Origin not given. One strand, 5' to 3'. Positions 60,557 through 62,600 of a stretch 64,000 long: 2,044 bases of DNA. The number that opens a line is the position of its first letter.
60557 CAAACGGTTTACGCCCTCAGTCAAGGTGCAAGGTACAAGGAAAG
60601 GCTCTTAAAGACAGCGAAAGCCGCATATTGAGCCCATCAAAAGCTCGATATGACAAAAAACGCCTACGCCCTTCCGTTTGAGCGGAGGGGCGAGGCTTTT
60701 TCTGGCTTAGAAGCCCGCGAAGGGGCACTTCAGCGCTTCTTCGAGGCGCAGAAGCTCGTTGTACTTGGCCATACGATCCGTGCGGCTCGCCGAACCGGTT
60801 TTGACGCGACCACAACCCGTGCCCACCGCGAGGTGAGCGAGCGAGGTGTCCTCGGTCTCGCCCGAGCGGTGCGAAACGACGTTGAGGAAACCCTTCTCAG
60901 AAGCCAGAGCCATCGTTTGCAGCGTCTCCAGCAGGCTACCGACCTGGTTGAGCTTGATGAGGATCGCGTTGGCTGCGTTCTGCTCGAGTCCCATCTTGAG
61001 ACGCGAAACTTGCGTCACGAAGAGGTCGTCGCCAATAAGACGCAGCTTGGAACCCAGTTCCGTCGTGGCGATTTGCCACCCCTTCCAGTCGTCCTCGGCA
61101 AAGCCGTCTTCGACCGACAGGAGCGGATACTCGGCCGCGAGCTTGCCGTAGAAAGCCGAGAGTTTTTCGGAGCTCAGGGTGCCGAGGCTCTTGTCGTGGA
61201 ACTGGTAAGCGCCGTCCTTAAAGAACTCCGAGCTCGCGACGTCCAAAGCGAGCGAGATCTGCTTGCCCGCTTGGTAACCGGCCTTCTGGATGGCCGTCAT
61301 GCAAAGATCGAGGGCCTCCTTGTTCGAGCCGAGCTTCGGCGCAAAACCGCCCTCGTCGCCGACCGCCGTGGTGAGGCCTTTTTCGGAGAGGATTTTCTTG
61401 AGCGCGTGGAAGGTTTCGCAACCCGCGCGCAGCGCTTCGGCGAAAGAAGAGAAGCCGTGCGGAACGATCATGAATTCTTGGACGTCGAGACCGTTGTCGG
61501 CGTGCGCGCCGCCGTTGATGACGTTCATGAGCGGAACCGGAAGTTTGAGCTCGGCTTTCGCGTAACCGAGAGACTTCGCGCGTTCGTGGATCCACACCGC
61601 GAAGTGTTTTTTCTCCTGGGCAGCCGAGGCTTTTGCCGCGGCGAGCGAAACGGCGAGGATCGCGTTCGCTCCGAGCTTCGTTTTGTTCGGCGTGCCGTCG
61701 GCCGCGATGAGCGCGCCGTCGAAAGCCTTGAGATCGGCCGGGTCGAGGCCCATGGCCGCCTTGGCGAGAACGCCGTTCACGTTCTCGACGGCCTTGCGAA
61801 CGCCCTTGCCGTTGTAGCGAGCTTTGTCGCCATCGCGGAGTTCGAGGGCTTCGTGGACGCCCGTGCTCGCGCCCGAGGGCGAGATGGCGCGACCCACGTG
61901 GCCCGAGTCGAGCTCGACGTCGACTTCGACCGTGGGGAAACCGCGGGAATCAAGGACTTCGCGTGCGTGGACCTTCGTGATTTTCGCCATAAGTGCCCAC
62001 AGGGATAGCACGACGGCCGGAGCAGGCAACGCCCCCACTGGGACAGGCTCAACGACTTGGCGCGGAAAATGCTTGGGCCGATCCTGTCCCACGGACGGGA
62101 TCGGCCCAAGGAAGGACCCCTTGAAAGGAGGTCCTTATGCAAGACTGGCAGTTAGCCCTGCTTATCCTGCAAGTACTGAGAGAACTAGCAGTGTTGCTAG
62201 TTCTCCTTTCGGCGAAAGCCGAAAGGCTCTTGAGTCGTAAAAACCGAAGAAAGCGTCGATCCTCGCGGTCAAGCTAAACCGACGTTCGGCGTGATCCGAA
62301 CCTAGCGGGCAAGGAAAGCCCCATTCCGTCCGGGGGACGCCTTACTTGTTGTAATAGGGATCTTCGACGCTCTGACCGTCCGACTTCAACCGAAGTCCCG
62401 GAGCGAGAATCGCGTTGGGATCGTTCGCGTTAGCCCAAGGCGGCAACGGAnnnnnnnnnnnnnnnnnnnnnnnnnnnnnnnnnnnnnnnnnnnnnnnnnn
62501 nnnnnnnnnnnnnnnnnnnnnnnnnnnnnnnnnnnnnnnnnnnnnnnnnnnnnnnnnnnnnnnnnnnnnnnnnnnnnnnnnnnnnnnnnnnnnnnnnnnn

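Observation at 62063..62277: Hidden element copy B: structured RNA plus 46-aa membrane-type peptide next to eno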

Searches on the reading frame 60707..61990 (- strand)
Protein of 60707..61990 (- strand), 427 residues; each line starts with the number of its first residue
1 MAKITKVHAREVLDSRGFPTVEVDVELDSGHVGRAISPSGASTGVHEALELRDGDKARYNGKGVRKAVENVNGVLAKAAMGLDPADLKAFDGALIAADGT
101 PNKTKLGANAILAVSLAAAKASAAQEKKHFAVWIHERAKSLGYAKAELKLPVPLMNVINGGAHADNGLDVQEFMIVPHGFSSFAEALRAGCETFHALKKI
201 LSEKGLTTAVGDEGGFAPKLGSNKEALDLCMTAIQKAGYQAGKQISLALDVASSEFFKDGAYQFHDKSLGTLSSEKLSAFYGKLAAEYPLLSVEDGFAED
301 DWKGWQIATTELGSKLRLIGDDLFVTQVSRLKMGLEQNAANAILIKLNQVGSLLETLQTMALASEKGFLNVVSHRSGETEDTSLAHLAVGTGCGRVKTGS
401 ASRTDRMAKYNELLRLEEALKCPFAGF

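Call 13: find_encoding_contigs(protein=window:60707-61990:-, flank=10000, max_places=4)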
Protein window:60707-61990:- (427 aa): 1 contig read that carries it; 1 place shown.
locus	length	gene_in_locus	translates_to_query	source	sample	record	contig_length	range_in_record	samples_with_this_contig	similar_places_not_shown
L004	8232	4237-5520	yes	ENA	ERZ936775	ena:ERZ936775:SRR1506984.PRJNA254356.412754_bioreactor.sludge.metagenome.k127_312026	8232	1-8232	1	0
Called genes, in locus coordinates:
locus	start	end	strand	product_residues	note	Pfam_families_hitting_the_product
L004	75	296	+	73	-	PF00830:Ribosomal_L28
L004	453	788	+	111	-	-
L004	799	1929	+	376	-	PF00437:T2SSE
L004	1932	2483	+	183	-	-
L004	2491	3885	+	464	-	-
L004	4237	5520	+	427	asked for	PF03952:Enolase_N, PF00113:Enolase_C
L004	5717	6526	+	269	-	-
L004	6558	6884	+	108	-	-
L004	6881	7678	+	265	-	PF08551:DUF1751, PF01694:Rhomboid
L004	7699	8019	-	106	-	PF07238:PilZ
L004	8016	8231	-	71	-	?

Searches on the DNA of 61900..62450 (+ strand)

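Call 10: search_rna_families(source=window, start=61900, end=62450, threshold=evalue, max_evalue=10)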
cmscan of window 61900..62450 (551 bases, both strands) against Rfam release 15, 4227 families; matches with E-value up to 10: 4.
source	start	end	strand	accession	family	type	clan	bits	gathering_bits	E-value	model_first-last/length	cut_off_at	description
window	62051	62160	+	RF00195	RsmY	Gene; sRNA;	CL00106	14.5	57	0.35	1-121/121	no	RsmY RNA family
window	62163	62272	-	RF02621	BSnc120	Gene; sRNA;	-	14.4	114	4.4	1-88/88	no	Brucella sRNA 120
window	62065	62203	+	RF00101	SraC_RyeA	Gene; sRNA;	CL00105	14.4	37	9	1-145/145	no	SraC/RyeA RNA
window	62212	62227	+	RF02914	DUF805b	Cis-reg;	CL00115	10.4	35.6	6.6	4-19/35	no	DUF805b RNA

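Call 31: build_rna_model(alignment_id=A4)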
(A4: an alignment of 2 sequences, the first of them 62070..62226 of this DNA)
Model R1 built from alignment A4 (2 sequences, 160 columns); structure: RNAalifold consensus.
model positions 160; base pairs 49; branch points 4; effective number of sequences 0.81; information 0.589 bits per position. Calibrated on 0.2 Mb of random sequence (short: E-values are rough).
structure used (alignment columns):
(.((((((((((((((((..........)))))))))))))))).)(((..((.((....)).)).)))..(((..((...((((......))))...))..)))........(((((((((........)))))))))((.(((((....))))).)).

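Call 32: search_with_rna_model(model_id=R1, source=window, filters=off, max_evalue=10)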
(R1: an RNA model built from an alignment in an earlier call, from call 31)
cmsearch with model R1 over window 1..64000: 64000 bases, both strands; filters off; matches with E-value up to 10: 53.
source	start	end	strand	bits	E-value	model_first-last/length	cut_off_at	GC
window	62070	62226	+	182.4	2.3e-53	1-160/160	no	0.55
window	22763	22918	-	178.8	2.9e-52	1-160/160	no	0.58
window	22875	22916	+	29.6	1.6e-07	3-44/160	no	0.62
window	62072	62110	-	27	8.9e-07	3-44/160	no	0.69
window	47919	48073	+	14.6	0.0049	1-160/160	no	0.61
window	62180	62205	-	12.9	0.015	114-139/160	no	0.46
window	22815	22848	+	10.2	0.1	72-105/160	no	0.56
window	57238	57279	+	8.9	0.24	3-44/160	no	0.6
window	9229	9300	-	8.7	0.28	1-160/160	no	0.69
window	7145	7295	-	8.5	0.31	1-160/160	no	0.58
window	395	561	+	8.5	0.32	1-160/160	no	0.65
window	27463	27619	-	8.5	0.33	1-160/160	no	0.61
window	62138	62171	-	8.3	0.36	72-105/160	no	0.53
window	22784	22806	+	8.1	0.43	114-139/160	no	0.65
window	8961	8990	+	7.3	0.72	74-103/160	no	0.67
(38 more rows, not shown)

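Call 44: search_with_rna_model(model_id=R1, sources=[window, L031, L032, L033], max_evalue=0.01, make_alignment=true, show_alignments=5)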
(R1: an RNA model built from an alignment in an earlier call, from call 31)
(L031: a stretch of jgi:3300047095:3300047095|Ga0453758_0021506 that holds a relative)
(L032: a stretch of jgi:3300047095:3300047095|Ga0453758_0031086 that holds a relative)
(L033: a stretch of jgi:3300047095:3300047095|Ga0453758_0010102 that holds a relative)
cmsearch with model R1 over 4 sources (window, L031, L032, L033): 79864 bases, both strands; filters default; matches with E-value up to 0.01: 7.
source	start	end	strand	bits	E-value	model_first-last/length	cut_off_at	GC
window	62070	62226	+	182.4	2.9e-53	1-160/160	no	0.55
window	22763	22918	-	178.8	3.6e-52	1-160/160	no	0.58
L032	3093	3236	+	72.5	2.6e-20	1-160/160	no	0.53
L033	2626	2769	+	70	1.5e-19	1-160/160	no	0.56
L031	403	544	+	66.1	2.2e-18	1-160/160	no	0.52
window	22875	22916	+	29.6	1.9e-07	3-44/160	no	0.62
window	62072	62110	-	27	1.1e-06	3-44/160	no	0.69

Alignment A5: 7 matches aligned to the model, 166 columns, each read 5' to 3' on its own strand. Consensus structure (alignment columns), stored with it:
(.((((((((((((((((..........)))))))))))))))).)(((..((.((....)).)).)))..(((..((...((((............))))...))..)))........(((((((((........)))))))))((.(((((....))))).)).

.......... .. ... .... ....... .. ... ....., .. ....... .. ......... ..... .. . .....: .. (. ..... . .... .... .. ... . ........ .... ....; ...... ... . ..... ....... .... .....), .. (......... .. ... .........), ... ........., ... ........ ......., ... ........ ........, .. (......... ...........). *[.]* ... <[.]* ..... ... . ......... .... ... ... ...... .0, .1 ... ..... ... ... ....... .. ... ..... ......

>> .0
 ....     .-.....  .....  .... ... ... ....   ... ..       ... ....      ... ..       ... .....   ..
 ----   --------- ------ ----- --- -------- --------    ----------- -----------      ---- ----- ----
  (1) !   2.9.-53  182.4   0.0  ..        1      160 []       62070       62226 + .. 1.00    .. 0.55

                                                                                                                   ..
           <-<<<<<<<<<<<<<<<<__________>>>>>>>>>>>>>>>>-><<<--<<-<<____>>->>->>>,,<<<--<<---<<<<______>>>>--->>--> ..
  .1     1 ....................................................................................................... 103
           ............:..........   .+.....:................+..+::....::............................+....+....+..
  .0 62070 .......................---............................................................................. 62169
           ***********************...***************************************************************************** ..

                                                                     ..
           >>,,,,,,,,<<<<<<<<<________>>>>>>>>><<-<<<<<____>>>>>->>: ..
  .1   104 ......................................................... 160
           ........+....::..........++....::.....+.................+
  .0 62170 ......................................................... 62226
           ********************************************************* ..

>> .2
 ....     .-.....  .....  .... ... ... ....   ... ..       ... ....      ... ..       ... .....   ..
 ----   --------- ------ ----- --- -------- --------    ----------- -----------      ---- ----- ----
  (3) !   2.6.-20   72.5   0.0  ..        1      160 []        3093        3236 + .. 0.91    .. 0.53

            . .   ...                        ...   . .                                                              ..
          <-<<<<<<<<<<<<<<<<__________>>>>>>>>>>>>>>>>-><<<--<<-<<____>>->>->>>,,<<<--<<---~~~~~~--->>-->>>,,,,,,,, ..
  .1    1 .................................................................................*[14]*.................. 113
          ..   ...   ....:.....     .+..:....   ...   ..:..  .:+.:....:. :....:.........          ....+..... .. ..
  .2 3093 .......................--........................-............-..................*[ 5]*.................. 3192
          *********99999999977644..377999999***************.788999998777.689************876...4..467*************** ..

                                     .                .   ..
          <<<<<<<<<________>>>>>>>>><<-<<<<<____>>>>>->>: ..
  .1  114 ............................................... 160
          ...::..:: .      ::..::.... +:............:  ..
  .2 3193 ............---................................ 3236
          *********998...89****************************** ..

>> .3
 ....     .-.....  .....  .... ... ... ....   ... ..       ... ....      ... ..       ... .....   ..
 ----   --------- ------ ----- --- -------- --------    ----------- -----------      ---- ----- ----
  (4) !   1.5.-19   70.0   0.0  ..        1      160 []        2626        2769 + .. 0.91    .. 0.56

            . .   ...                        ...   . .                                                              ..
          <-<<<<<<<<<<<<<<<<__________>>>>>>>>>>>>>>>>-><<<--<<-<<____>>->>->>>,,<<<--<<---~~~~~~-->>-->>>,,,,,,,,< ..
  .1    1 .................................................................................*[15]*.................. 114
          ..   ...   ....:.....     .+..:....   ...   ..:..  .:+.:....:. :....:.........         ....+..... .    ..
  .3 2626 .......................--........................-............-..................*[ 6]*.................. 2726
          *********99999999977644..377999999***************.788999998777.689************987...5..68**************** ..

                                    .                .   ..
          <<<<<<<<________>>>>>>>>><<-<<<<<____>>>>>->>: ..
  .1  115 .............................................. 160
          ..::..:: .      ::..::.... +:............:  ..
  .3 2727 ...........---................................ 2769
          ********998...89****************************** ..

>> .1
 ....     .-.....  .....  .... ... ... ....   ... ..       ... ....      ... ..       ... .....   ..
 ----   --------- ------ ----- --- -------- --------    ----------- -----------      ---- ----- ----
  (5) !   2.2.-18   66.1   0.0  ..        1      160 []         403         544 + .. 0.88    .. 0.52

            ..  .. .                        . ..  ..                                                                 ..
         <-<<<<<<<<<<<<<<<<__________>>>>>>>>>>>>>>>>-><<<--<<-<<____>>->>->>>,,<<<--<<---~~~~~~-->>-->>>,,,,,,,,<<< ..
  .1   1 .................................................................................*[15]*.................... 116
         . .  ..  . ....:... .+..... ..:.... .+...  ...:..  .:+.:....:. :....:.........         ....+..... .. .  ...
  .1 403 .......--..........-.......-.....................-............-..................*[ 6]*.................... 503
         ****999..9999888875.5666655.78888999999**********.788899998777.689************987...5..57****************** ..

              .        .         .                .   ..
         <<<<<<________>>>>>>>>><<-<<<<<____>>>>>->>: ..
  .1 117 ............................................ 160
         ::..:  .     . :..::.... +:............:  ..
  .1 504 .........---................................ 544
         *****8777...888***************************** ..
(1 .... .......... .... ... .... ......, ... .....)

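Call 47: search_with_rna_model(model_id=R1, sources=[window, L031, L032, L033], max_evalue=1e-10, make_alignment=true)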
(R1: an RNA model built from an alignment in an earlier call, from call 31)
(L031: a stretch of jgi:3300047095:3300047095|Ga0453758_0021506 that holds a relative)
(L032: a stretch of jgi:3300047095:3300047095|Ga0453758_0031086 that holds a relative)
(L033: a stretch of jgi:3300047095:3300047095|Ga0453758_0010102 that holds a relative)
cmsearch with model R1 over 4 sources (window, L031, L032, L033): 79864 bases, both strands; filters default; matches with E-value up to 1e-10: 5.
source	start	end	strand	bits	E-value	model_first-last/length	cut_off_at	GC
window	62070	62226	+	182.4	2.9e-53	1-160/160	no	0.55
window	22763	22918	-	178.8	3.6e-52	1-160/160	no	0.58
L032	3093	3236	+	72.5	2.6e-20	1-160/160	no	0.53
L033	2626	2769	+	70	1.5e-19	1-160/160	no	0.56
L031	403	544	+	66.1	2.2e-18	1-160/160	no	0.52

Alignment A7: 5 matches aligned to the model, 166 columns, each read 5' to 3' on its own strand. Consensus structure (alignment columns), stored with it:
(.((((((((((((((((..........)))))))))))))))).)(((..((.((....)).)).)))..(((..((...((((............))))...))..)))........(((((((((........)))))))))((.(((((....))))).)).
